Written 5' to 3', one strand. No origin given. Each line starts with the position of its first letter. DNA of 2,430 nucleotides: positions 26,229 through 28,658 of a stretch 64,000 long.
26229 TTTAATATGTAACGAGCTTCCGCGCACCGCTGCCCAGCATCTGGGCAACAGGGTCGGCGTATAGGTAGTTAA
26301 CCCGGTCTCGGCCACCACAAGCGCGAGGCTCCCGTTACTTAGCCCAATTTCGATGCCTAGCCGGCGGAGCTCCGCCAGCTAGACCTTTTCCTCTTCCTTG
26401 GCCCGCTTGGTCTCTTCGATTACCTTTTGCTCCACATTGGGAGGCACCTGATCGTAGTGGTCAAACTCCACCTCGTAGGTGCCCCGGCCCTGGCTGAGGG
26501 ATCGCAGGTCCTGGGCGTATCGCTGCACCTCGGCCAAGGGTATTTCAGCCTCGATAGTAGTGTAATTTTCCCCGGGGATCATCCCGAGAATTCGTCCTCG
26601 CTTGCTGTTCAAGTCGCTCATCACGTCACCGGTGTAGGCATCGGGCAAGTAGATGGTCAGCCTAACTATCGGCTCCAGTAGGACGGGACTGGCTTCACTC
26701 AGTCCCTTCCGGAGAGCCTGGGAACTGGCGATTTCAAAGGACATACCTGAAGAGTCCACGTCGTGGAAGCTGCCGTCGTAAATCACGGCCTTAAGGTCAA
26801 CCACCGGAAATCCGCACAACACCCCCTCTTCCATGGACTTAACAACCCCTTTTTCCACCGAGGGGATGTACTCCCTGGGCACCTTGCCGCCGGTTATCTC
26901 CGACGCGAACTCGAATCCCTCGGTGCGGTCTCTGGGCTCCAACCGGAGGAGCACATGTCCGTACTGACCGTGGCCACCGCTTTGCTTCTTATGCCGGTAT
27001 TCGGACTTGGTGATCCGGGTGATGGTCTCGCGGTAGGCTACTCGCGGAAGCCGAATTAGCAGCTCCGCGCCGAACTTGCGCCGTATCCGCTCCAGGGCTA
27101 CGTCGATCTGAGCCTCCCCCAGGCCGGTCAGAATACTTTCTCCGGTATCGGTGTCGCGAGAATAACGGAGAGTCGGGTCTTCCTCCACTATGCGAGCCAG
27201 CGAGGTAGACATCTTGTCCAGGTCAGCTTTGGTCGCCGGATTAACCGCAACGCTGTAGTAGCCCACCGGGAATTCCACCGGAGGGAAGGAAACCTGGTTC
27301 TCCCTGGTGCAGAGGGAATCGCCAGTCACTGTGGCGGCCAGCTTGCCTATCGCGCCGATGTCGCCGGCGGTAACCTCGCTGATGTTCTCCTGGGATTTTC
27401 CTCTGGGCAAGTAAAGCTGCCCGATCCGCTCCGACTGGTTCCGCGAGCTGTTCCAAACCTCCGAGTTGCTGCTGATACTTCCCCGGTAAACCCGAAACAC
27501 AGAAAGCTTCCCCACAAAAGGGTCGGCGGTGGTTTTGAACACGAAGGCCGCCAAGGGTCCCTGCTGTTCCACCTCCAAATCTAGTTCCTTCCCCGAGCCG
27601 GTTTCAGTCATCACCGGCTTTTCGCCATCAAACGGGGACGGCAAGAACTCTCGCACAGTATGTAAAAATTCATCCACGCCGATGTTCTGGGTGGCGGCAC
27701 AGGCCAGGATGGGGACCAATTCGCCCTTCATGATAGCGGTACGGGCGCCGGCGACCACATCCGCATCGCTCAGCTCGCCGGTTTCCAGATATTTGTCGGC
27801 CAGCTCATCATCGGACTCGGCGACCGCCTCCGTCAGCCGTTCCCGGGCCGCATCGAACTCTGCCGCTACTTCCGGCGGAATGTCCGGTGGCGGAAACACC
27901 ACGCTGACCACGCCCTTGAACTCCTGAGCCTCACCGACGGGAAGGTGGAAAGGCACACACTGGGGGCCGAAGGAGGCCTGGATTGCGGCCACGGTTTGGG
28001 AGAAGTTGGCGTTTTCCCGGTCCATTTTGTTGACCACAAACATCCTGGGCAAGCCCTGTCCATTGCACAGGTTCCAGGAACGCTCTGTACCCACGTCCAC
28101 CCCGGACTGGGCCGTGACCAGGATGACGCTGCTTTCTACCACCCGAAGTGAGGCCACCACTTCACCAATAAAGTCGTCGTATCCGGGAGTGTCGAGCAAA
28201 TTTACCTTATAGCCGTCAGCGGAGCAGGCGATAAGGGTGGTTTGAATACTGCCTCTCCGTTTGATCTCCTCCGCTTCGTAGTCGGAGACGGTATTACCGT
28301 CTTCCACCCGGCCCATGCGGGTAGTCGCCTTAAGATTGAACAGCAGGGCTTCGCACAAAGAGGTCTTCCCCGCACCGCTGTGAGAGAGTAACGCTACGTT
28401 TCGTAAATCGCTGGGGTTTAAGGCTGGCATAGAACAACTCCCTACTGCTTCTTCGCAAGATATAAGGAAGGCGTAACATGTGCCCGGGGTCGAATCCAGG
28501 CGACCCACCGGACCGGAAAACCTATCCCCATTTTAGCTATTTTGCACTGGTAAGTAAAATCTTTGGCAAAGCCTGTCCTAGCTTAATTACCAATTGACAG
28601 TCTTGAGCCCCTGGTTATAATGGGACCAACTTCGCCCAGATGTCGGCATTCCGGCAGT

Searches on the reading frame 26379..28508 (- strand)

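Call 16: search_protein_families(library=pfam, proteins=[window:26379-28508:-], max_evalue=0.00001)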
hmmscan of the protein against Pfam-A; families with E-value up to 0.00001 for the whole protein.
window:26379-28508:- (709 aa): 6 families
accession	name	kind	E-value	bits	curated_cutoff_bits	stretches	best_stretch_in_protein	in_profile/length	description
PF03764.24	EFG_IV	-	2.6e-45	153.5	24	1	488-606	1-120/121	Elongation factor G, domain IV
PF00009.33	GTP_EFTU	-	4.8e-38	131.1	26.5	1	34-291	2-188/188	Elongation factor Tu GTP binding domain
PF00679.30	EFG_C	-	3.4e-29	101.1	27.9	1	609-695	1-88/89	Elongation factor G C-terminus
PF14492.12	EFG_III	-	1.2e-24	86.6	27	1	413-483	1-71/75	Elongation Factor G, domain III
PF22042.2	EF-G_D2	-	2.2e-14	53.8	27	1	319-401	2-83/84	Elongation factor G domain 2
PF03144.31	GTP_EFTU_D2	-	7.3e-11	42.8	30.3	1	333-400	1-73/73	Elongation factor Tu domain 2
